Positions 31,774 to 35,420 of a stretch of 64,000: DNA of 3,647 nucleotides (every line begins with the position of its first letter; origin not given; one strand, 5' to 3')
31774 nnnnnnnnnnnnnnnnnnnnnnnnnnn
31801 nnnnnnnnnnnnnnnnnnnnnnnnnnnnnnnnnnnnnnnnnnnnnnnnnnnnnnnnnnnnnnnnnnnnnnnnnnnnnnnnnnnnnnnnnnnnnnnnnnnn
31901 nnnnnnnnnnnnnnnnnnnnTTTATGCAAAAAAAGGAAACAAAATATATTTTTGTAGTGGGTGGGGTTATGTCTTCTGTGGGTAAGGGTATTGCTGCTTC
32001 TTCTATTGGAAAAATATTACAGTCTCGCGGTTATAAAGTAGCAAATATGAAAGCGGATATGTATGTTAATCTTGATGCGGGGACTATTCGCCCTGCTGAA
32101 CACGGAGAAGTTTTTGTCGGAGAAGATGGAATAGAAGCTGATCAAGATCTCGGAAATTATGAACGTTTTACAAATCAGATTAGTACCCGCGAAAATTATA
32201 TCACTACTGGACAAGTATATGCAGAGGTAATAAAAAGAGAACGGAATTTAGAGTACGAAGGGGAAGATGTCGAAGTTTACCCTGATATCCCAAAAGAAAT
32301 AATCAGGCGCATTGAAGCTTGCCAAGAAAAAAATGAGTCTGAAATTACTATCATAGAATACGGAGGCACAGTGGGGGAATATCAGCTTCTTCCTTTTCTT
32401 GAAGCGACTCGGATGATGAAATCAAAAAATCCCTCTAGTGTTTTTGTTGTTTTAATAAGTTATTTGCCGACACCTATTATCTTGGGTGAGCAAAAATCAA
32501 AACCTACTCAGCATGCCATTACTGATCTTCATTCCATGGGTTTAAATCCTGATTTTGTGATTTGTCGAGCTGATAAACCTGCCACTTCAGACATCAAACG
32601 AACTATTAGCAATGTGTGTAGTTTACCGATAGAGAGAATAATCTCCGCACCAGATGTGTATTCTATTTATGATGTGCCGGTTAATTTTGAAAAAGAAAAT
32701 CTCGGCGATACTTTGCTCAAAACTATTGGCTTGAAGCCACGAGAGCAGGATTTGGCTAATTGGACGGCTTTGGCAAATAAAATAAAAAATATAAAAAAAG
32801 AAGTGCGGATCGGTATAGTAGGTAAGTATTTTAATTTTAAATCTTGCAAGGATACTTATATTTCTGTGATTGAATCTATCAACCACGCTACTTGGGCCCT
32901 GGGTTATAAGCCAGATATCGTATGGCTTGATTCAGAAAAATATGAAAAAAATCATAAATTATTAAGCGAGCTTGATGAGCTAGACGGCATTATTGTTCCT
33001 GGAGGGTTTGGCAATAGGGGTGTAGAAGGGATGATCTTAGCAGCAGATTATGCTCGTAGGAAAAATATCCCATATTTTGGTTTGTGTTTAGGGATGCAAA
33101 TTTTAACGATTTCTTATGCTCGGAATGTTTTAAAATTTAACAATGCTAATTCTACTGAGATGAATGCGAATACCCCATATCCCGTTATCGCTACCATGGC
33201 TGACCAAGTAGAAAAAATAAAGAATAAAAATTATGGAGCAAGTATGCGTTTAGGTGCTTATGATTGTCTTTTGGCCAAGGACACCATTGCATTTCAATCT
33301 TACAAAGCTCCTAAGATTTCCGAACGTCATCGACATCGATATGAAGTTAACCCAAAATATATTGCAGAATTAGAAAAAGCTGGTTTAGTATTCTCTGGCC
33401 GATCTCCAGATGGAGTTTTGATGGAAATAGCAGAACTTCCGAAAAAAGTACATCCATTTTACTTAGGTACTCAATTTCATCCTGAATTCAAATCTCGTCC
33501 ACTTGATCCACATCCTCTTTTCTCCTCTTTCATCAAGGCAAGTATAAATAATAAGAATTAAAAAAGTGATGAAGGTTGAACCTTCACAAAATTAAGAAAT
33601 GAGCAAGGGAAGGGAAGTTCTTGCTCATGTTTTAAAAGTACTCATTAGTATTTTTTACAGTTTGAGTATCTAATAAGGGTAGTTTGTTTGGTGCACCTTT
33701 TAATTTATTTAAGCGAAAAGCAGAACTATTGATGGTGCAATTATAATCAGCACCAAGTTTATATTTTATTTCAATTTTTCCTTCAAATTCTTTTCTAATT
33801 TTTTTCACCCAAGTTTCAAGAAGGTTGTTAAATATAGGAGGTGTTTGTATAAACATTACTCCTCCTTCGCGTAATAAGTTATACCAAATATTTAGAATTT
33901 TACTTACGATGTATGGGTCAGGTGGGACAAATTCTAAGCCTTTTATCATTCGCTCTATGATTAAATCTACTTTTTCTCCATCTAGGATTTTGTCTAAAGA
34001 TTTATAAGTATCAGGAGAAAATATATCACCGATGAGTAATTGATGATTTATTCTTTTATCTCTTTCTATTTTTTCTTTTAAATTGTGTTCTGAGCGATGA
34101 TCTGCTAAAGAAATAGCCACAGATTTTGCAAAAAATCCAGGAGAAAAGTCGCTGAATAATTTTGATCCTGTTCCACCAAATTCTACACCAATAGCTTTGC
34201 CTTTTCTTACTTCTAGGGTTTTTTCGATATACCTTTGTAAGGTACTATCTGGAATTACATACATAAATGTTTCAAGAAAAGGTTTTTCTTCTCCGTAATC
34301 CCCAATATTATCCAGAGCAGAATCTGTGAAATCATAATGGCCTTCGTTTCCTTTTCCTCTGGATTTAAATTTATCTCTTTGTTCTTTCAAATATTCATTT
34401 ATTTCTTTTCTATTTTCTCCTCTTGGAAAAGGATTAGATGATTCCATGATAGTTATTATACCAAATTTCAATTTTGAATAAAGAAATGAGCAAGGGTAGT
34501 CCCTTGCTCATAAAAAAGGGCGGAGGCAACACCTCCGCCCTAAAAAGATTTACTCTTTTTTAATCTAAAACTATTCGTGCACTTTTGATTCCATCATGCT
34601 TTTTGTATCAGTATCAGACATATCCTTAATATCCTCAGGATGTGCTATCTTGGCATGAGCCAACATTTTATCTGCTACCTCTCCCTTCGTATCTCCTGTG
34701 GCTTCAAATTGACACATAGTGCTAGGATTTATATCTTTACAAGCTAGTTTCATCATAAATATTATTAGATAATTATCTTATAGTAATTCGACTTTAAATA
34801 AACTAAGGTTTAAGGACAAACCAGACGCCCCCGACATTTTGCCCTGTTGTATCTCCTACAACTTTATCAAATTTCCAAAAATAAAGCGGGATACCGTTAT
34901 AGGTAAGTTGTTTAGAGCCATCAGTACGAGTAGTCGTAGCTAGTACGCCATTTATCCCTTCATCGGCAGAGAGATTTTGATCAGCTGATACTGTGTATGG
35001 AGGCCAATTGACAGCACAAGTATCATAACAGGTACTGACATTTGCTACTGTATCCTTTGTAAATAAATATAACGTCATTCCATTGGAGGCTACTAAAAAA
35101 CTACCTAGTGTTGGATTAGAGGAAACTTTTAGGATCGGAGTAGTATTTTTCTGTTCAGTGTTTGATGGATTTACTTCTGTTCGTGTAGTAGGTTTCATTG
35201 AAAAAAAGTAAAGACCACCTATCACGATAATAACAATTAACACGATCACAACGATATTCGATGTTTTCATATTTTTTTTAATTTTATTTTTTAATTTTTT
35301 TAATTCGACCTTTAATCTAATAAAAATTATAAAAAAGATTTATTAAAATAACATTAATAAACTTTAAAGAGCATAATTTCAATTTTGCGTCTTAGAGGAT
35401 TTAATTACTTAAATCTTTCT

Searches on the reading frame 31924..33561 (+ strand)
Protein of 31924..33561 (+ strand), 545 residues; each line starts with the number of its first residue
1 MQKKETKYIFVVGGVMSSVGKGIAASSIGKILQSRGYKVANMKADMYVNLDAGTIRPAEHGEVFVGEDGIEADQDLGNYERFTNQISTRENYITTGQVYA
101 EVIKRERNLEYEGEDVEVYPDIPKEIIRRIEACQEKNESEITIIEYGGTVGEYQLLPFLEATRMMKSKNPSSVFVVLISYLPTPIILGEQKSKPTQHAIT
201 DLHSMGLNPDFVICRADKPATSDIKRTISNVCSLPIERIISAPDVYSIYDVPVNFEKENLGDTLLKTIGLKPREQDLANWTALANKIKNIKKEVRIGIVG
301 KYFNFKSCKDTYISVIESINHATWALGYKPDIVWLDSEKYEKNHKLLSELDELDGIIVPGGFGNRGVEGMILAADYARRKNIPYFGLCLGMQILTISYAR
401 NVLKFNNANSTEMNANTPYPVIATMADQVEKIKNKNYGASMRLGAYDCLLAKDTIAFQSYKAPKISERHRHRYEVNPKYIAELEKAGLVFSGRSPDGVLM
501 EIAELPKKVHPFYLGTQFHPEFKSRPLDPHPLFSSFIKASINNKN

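Call 65: search_protein_families(library=pfam, proteins=[window:31924-33561:+], max_evalue=0.0001)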
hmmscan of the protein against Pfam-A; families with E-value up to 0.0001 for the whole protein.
window:31924-33561:+ (545 aa): 3 families
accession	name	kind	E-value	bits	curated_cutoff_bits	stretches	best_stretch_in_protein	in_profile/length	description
PF06418.20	CTP_synth_N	-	7.9e-93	311.1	26.1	1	7-269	1-264/265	CTP synthase N-terminus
PF00117.34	GATase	-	2e-40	139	22.8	1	309-538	3-189/190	Glutamine amidotransferase class-I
PF07722.19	Peptidase_C26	-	9.1e-06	26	20.5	0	376-521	100-219/219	Peptidase C26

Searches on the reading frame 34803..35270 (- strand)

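Call 65: search_protein_families(library=pfam, proteins=[window:34803-35270:-], max_evalue=0.0001)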
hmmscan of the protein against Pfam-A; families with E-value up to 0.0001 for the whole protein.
window:34803-35270:- (155 aa): 1 family
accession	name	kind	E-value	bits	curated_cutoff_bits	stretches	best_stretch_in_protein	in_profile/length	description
PF03640.20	Lipoprotein_15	-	6.5e-28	96.4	24.4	2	112-154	2-47/47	Secreted repeat of unknown function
